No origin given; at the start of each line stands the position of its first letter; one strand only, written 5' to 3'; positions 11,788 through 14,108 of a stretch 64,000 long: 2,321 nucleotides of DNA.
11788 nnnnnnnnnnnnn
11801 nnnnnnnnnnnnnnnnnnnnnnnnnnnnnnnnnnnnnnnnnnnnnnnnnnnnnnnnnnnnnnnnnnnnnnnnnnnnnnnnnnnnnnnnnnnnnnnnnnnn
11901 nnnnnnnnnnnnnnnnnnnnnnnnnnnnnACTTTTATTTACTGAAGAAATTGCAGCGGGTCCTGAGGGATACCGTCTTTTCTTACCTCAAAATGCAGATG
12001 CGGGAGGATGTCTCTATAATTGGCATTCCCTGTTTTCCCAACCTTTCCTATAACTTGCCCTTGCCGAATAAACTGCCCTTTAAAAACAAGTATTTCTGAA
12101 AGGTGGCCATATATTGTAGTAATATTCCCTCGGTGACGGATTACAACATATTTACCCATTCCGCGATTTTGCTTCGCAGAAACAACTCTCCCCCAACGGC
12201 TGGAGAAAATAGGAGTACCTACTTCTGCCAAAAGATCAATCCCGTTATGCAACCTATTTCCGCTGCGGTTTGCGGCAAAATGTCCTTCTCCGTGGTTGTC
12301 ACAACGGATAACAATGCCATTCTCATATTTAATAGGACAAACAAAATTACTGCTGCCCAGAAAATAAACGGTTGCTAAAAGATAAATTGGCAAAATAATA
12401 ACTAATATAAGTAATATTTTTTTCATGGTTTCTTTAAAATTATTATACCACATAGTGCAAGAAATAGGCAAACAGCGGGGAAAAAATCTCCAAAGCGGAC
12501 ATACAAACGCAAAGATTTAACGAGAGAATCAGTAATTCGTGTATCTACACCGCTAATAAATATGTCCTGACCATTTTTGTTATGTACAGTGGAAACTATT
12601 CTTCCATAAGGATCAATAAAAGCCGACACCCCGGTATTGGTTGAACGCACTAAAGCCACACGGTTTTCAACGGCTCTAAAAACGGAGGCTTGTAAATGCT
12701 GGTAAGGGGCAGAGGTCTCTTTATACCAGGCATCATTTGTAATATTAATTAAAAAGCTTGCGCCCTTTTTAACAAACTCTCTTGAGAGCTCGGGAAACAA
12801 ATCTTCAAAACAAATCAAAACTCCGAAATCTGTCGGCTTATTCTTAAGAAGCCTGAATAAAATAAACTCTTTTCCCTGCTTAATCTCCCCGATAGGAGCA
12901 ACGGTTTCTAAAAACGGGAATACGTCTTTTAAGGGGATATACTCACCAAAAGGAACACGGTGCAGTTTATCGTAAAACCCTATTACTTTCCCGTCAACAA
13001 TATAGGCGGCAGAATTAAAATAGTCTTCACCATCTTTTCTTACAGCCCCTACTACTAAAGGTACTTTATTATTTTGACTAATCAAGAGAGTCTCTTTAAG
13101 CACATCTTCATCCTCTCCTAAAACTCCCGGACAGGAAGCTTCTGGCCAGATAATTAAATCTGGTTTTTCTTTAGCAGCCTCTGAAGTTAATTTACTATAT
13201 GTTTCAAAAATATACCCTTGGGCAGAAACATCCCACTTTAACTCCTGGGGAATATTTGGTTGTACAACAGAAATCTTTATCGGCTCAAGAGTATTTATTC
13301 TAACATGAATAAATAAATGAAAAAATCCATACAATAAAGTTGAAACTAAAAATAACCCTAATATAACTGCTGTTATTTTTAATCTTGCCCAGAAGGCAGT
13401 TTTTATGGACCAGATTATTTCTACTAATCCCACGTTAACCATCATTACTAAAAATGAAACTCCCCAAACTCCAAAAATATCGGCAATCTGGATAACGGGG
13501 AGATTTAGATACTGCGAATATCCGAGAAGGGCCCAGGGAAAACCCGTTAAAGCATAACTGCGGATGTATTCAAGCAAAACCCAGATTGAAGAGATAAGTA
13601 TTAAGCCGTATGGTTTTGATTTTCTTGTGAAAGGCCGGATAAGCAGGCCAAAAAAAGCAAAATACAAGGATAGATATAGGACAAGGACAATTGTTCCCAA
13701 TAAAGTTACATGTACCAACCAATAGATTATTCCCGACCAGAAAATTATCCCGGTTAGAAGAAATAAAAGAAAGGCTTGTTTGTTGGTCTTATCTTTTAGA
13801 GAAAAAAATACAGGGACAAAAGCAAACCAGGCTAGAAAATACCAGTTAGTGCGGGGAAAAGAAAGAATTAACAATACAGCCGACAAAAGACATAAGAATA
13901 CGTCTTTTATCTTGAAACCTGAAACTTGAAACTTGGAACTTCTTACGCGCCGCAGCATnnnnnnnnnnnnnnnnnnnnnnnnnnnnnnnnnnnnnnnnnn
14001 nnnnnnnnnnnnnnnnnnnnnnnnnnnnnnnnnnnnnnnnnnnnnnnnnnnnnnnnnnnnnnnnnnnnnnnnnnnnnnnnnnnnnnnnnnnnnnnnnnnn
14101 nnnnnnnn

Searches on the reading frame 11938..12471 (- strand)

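Call 66: search_protein_families(library=pfam, proteins=[window:11938-12471:-], max_evalue=0.0001)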
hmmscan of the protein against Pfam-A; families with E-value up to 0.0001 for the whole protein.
window:11938-12471:- (177 aa): 1 family
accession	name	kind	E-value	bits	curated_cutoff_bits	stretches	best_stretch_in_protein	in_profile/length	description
PF01551.29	Peptidase_M23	-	1.9e-31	108.6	28.7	1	74-172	2-96/96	Peptidase family M23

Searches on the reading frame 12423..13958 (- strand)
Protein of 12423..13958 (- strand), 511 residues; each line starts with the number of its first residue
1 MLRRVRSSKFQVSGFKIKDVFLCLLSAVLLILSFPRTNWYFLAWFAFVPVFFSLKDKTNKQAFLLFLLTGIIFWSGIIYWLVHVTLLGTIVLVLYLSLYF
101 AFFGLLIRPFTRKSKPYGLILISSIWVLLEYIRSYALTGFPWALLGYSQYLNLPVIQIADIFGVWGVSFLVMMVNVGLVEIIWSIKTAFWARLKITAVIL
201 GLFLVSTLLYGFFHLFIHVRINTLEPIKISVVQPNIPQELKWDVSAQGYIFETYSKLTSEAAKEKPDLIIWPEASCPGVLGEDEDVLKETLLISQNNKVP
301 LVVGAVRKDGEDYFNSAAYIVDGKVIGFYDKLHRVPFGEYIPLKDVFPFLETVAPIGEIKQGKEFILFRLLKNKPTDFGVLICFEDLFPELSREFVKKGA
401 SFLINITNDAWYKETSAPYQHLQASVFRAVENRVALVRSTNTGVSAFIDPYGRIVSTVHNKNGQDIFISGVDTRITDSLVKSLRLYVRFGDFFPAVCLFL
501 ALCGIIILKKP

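Call 66: search_protein_families(library=pfam, proteins=[window:12423-13958:-], max_evalue=0.0001)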
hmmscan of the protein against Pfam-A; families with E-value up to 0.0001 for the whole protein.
window:12423-13958:- (511 aa): 2 families
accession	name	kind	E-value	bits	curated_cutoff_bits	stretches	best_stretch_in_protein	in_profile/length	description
PF20154.4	LNT_N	-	1.5e-38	132.9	27.1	1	26-176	1-158/159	Apolipoprotein N-acyltransferase N-terminal domain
PF00795.27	CN_hydrolase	-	1.7e-29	103.4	23.2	1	228-472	1-247/256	Carbon-nitrogen hydrolase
